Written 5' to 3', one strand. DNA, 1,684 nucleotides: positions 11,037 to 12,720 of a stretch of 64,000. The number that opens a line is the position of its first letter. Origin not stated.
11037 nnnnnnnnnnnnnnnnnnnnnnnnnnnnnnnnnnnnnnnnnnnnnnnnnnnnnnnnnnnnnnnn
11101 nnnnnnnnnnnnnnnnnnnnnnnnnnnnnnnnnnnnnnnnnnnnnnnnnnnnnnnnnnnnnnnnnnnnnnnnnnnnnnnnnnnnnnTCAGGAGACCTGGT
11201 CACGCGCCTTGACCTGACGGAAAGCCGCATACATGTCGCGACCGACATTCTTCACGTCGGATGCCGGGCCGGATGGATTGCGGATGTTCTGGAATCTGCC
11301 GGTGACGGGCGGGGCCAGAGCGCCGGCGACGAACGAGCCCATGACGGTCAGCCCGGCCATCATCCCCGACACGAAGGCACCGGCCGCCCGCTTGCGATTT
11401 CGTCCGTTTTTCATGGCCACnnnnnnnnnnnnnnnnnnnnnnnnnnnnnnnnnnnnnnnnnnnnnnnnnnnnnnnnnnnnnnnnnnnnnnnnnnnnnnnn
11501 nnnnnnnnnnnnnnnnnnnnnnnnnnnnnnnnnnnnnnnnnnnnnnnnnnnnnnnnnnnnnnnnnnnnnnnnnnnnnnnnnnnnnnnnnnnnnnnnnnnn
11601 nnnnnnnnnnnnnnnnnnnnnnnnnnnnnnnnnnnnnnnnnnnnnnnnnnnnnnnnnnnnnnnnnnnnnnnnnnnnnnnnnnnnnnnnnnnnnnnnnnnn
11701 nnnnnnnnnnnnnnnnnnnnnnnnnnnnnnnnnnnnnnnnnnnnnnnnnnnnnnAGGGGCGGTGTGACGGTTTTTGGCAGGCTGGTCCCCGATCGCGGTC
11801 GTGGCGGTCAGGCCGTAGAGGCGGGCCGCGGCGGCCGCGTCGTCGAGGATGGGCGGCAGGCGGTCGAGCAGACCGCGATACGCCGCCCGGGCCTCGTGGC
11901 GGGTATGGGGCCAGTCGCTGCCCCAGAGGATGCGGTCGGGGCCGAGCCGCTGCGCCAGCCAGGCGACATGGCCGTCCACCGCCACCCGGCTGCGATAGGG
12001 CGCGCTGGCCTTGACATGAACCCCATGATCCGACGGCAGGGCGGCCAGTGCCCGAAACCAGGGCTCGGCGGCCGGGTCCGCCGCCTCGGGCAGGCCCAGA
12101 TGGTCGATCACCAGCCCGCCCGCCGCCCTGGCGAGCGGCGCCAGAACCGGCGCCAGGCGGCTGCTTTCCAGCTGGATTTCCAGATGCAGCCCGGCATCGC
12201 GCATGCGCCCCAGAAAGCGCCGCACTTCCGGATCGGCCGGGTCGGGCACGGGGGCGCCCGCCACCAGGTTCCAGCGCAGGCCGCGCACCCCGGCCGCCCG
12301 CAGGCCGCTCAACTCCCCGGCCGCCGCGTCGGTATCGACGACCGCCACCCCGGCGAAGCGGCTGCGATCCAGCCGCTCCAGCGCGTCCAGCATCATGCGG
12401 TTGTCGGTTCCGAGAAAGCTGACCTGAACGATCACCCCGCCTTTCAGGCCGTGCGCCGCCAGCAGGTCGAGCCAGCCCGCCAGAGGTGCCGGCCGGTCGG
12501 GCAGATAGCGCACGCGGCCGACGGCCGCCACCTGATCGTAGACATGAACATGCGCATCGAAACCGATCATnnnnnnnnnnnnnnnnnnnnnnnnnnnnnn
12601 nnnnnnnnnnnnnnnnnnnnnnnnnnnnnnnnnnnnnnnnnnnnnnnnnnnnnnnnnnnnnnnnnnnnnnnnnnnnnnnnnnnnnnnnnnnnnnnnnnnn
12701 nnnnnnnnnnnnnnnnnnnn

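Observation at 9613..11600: AT-rich islet with a BrnT/BrnA toxin-antitoxin next to tRNA-Met: remnant of an integrated element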

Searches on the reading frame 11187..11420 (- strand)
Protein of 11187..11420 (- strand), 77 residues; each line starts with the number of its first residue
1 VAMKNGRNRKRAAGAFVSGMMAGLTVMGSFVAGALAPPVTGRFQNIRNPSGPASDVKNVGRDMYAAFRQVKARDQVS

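Call 9: search_protein_families(library=pfam, proteins=[window:11187-11420:-], max_evalue=0.1)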
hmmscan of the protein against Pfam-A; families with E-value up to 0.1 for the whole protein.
window:11187-11420:- (77 aa): 0 families

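Call 12: search_protein_families(library=ncbifam, proteins=[window:11187-11420:-], max_evalue=0.1)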
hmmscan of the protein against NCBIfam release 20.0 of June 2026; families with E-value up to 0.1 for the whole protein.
window:11187-11420:- (77 aa): 0 families

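Call 13: search_protein_families(library=phrogs, proteins=[window:11187-11420:-], max_evalue=0.1)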
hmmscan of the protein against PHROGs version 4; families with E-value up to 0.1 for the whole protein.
window:11187-11420:- (77 aa): 0 families

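Call 26: find_encoding_contigs(protein=window:11187-11414:-, flank=10000, max_places=10)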
Protein window:11187-11414:- (75 aa): 5 contigs read that carry it; 3 places shown.
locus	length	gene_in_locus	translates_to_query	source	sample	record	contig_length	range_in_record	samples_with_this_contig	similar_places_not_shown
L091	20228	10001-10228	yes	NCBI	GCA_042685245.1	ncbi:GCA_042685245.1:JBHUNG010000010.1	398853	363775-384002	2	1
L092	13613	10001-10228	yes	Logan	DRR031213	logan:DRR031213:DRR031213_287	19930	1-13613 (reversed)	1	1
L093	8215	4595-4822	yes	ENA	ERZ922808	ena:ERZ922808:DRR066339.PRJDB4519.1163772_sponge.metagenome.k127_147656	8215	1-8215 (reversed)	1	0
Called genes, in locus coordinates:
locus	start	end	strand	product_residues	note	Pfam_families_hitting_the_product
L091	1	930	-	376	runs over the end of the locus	PF25919:BSH_CusB (faint), PF25917:BSH_RND, PF25973:BSH_CzcB (weak), PF25954:Beta-barrel_RND_2, PF25967:RND-MFP_C (weak), PF25989:YknX_C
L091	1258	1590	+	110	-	PF01521:Fe-S_biosyn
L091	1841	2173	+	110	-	PF00111:Fer2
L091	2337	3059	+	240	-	PF03070:TENA_THI-4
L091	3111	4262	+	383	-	PF00733:Asn_synthase (faint), PF02540:NAD_synthase (faint), PF03054:tRNA_Me_trans, PF06508:QueC (faint), PF20259:tRNA_Me_trans_M, PF20258:tRNA_Me_trans_C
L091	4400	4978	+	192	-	PF10973:DUF2799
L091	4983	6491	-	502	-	PF01970:TctA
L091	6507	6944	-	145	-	PF07331:TctB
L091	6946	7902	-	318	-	PF03401:TctC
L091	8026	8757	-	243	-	PF00392:GntR, PF14502:HTH_41 (weak), PF07702:UTRA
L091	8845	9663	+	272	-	PF04909:Amidohydro_2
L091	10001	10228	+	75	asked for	-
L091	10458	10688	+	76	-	-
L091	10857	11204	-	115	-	PF01381:HTH_3 (weak)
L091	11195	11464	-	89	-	PF04365:BrnT_toxin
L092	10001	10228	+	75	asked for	-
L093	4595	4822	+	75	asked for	-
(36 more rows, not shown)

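Call 39: find_related_loci(query=window:11187-11414:-, collection=viral_contigs, flank=10000)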
Query window:11187-11414:- (75 aa) in viral_contigs; peptide patterns used: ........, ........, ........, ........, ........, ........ (x = any residue, [..] = any of these).
16 stretches matched a pattern, but none encodes a relative of the query by tblastn (E <= 1e-3).

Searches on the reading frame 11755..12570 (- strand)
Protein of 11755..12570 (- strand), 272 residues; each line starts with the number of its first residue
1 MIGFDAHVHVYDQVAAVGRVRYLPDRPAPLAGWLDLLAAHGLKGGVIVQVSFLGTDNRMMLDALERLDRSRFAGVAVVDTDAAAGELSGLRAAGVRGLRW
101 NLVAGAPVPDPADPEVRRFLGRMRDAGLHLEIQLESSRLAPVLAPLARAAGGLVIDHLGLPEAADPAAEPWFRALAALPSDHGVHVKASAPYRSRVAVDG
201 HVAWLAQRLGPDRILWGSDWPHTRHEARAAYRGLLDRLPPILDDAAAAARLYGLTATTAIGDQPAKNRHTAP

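Call 17: find_related_loci(query=window:11755-12570:-, collection=genome_contigs, flank=10000)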
Query seq(272 aa) (272 aa) in genome_contigs; peptide patterns used: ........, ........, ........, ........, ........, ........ (x = any residue, [..] = any of these).
600 stretches matched a pattern (row limit reached: there are more); 457 encode a relative of the query (tblastn E <= 1e-3); the best 80 are kept; 80 distinct loci.
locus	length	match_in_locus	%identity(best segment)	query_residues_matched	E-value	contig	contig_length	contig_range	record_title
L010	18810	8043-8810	61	1-256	6e-85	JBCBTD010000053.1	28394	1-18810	MAG: Pseudomonadota bacterium isolate J06638_39 NODE_53_length_28394_cov_9.018540, whole genome shotgun sequence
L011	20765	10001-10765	55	1-256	5e-83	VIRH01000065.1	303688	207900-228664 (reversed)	Rhodobacterales bacterium strain BW5 NODE_3_length_303688_cov_21.9947_ID_5, whole genome shotgun sequence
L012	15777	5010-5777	54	1-256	3e-78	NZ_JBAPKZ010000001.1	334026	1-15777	Roseovarius sp. D0-M9 Scaffold1, whole genome shotgun sequence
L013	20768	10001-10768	52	1-254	2e-73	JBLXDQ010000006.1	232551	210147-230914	MAG: Epibacterium sp. isolate ES20-12 S20maxbin_out.028RE.5K@6, whole genome shotgun sequence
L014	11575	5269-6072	49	1-264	5e-73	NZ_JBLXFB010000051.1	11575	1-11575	MAG: Antarctobacter sp. isolate ET02-05 T02maxbin_out.015_metabat.1RE.5K@51, whole genome shotgun sequence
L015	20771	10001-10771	51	1-255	6e-72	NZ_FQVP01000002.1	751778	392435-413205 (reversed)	Pseudosulfitobacter pseudonitzschiae strain DSM 26824, whole genome shotgun sequence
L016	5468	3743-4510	48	1-254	6e-71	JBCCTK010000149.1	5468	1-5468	MAG: Pseudomonadota bacterium isolate P01_D01_bin.79 k141_1064751_length_5468_cov_148.0882, whole genome shotgun sequenc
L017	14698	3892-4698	48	1-268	7e-70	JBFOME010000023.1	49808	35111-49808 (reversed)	MAG: Paracoccaceae bacterium isolate E08Bin-5-1 c_000000000023, whole genome shotgun sequence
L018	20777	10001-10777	47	1-257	9e-70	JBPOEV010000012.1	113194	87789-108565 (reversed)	MAG: Alphaproteobacteria bacterium isolate MAG_63 MAG_63_12, whole genome shotgun sequence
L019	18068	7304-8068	49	1-254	1e-69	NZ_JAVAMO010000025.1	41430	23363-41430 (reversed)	Ruegeria sp. 2205SS24-7 25, whole genome shotgun sequence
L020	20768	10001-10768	49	1-254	7e-69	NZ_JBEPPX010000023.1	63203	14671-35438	Roseovarius sp. MBR-78 Ga0505396_23, whole genome shotgun sequence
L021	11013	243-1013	49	1-255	1e-68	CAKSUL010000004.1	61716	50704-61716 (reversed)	MAG: uncultured Roseovarius sp. isolate REFINED_METABAT215_TOP10_CONTIGS_1500_ASSEMBLY_K77_MERGED__Nepal_MoBio_Fiber-Had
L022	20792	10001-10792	50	1-266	4e-67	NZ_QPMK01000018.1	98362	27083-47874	Thalassococcus profundi strain WRAS1 scaffold_17, whole genome shotgun sequence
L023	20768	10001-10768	49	1-254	4e-64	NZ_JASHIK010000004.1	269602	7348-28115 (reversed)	Stappia sp. MMSF_3263 NODE_4_length_269602_cov_33.652767, whole genome shotgun sequence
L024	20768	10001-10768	48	1-254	3e-63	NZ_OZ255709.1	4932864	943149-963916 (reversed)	MAG: Stappia sp. isolate 20bd4c53-2936-4abd-9c1f-35c09e77efeb chromosome 1, complete sequence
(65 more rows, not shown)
